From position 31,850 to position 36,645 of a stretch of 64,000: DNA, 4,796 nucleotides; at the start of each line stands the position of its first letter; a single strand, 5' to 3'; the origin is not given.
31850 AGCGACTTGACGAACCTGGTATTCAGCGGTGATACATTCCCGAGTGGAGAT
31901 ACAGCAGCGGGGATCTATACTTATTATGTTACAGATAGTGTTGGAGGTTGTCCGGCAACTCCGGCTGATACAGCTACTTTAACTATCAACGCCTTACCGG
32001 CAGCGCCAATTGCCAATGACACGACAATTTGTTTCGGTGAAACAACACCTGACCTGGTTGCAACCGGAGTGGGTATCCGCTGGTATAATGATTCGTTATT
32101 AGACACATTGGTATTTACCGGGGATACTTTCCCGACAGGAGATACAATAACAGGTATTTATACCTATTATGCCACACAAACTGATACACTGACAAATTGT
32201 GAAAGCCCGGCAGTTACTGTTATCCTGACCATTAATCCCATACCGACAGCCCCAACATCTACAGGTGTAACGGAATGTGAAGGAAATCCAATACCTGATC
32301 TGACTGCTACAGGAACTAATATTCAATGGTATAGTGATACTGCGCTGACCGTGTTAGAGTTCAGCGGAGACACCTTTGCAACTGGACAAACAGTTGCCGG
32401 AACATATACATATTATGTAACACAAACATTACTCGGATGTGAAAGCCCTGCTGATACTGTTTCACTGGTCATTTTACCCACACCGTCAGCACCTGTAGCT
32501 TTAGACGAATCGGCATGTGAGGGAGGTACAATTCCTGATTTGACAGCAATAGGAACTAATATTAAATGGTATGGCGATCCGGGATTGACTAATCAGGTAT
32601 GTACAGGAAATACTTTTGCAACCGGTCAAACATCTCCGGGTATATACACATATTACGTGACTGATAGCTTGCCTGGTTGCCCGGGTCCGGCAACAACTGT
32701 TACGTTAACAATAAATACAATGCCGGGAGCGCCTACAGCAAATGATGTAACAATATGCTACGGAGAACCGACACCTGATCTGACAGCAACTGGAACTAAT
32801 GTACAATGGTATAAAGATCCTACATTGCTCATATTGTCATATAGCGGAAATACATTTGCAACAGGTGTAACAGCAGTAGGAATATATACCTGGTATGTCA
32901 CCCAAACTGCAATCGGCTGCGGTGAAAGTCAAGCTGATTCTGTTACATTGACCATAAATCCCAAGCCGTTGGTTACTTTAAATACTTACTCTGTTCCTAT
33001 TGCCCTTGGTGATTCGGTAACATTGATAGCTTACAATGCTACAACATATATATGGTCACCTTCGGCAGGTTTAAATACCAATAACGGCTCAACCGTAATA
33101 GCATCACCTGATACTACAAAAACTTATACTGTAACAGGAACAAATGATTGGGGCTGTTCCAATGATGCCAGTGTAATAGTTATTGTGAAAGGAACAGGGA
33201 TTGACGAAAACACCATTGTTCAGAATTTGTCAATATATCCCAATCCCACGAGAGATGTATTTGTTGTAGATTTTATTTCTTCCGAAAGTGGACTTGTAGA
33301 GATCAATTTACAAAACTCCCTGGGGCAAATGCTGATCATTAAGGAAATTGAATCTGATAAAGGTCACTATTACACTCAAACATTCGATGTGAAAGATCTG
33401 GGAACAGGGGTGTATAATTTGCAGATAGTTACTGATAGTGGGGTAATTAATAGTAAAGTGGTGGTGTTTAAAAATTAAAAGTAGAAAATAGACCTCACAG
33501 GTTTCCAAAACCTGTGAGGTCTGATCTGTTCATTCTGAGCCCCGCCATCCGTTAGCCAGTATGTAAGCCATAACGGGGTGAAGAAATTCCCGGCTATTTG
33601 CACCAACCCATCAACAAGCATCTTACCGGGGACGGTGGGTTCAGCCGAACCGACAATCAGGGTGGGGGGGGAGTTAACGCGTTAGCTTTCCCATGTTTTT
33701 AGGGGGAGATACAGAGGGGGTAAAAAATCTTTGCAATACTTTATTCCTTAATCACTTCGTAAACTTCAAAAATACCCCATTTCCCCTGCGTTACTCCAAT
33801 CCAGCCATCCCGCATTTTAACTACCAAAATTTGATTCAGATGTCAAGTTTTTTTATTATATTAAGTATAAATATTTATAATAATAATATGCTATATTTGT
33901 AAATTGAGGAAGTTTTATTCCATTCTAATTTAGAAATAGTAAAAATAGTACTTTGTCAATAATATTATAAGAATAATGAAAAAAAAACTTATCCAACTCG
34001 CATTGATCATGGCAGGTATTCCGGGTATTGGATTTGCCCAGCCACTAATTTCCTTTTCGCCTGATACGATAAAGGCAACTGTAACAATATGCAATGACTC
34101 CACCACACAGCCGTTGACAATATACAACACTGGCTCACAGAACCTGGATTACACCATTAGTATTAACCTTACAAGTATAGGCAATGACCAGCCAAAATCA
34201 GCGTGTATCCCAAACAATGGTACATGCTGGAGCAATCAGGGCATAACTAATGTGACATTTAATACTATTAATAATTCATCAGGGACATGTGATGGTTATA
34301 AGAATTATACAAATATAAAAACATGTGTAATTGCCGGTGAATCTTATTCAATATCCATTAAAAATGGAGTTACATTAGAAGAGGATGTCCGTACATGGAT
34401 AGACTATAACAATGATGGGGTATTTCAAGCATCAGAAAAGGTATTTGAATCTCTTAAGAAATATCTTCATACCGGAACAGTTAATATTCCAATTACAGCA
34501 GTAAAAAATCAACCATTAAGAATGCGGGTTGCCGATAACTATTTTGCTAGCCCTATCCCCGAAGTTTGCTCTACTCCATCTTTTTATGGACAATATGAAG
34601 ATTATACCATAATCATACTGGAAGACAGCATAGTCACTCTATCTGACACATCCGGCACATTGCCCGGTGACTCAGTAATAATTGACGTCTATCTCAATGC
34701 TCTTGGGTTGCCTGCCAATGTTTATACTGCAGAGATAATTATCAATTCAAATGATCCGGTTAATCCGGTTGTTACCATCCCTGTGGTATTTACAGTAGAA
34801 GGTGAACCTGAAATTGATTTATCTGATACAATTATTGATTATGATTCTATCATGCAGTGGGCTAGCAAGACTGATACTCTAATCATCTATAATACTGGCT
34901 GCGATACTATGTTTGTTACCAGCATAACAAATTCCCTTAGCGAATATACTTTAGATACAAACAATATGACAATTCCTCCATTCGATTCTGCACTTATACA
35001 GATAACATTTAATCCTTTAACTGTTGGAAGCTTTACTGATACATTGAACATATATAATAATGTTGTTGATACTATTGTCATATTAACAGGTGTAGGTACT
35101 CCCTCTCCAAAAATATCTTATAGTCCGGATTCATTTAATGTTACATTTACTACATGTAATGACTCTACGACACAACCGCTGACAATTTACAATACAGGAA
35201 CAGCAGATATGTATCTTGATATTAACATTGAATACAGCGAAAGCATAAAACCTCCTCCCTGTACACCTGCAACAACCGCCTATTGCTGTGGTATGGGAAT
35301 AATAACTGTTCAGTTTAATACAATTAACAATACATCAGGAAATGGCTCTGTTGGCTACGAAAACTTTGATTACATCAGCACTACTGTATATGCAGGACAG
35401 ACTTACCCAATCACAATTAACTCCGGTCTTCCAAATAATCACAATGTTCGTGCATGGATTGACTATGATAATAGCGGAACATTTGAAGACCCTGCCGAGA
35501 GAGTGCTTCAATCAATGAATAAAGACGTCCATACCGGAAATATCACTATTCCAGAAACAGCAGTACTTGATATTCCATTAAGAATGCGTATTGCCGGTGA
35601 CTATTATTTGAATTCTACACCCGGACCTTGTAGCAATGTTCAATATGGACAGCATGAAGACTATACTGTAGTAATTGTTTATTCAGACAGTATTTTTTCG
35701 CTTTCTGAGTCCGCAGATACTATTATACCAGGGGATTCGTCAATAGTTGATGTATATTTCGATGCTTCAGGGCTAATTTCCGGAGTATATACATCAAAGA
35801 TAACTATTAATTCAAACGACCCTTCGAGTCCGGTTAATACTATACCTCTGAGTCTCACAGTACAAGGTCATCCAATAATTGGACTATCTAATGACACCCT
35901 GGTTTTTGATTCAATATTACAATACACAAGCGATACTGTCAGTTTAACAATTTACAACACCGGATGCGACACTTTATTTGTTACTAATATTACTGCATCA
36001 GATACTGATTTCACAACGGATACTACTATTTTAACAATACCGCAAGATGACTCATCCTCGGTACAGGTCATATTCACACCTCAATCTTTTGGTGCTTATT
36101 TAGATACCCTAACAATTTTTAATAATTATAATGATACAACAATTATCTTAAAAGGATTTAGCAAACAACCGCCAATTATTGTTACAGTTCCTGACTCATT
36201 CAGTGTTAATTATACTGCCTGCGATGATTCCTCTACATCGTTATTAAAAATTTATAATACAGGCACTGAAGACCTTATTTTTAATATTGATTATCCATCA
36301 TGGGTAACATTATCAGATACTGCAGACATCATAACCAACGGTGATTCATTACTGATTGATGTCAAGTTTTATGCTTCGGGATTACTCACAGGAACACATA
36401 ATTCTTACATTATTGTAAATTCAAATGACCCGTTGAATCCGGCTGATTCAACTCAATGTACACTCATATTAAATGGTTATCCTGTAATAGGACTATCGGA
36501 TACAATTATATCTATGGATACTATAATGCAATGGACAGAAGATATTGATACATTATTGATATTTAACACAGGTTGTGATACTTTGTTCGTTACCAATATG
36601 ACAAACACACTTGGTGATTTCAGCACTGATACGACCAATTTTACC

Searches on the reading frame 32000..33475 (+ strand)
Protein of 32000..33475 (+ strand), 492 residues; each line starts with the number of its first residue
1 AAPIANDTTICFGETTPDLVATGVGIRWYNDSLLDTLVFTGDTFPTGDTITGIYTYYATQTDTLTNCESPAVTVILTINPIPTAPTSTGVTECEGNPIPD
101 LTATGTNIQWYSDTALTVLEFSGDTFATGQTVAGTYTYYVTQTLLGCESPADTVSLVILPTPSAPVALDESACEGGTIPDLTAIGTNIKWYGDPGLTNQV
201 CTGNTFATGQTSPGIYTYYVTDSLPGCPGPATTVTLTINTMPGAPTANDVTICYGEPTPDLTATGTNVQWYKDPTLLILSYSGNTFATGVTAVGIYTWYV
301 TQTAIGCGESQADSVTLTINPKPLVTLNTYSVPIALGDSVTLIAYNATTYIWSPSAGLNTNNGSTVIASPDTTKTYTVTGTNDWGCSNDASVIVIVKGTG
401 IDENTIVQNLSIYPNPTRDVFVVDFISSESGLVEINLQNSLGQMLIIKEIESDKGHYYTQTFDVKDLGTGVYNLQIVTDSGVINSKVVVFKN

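Call 26: search_protein_families(library=ncbifam, max_evalue=0.01, proteins=[window:32000-33475:+])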
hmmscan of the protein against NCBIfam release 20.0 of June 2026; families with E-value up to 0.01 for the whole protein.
window:32000-33475:+ (492 aa): 3 families
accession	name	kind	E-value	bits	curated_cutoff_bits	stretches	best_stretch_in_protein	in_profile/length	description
TIGR04183.1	Por_Secre_tail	domain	2.6e-09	36.9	23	1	412-489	1-71/72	T9SS type A sorting domain-containing protein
NF038113.1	T9SSA_dep_M36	equivalog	3.1e-08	32.2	885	1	371-489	766-868/869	T9SS-dependent M36 family metallopeptidase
NF052323.1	T9SSA_dep_M6i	equivalog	0.0017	16.4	600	1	413-487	961-1036/1043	T9SS-dependent M6-like inactivated metalloprotease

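Call 47: search_protein_families(library=pfam, max_evalue=0.0001, proteins=[window:32087-33475:+])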
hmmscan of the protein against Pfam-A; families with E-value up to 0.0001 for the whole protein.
window:32087-33475:+ (463 aa): 2 families
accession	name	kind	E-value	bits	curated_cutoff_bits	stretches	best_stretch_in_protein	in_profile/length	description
PF19081.6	Ig_7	-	8.4e-30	103.3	27.3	3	213-292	1-84/84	Ig-like domain CHU_C associated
PF18962.6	Por_Secre_tail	-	1e-10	42.2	27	1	383-460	1-75/75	Secretion system C-terminal sorting domain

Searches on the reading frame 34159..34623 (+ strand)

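Call 18: search_protein_families(library=pfam, max_evalue=1, proteins=[window:34159-34623:+])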
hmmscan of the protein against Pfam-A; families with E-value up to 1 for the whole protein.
seq(155 aa): 1 family
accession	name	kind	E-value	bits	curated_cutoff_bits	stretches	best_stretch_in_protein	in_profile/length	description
PF20009.4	GEVED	-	6.9e-15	56.1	24.4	1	77-151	2-77/78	GEVED domain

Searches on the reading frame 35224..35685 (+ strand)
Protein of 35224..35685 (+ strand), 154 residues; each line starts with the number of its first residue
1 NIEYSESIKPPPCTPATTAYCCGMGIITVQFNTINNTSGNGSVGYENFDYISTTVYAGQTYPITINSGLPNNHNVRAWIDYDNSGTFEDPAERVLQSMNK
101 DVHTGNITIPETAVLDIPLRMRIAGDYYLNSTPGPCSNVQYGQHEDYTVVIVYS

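Call 18: search_protein_families(library=pfam, max_evalue=1, proteins=[window:35224-35685:+])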
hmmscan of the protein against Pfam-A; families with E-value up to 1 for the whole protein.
seq(154 aa): 1 family
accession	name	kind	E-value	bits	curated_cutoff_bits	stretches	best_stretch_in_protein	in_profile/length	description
PF20009.4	GEVED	-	4.1e-17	63.2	24.4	1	74-149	1-77/78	GEVED domain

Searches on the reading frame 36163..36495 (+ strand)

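Call 13: search_protein_families(library=pfam, max_evalue=0.1, proteins=[window:36163-36495:+])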
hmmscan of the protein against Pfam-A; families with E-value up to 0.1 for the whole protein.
seq(111 aa): 1 family
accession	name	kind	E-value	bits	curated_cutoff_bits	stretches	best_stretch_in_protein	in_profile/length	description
PF22544.2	HYDIN_VesB_CFA65-like_Ig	-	6.7e-06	26.7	25.5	1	22-92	19-89/100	HYDIN/CFA65/VesB-like, Ig-like domain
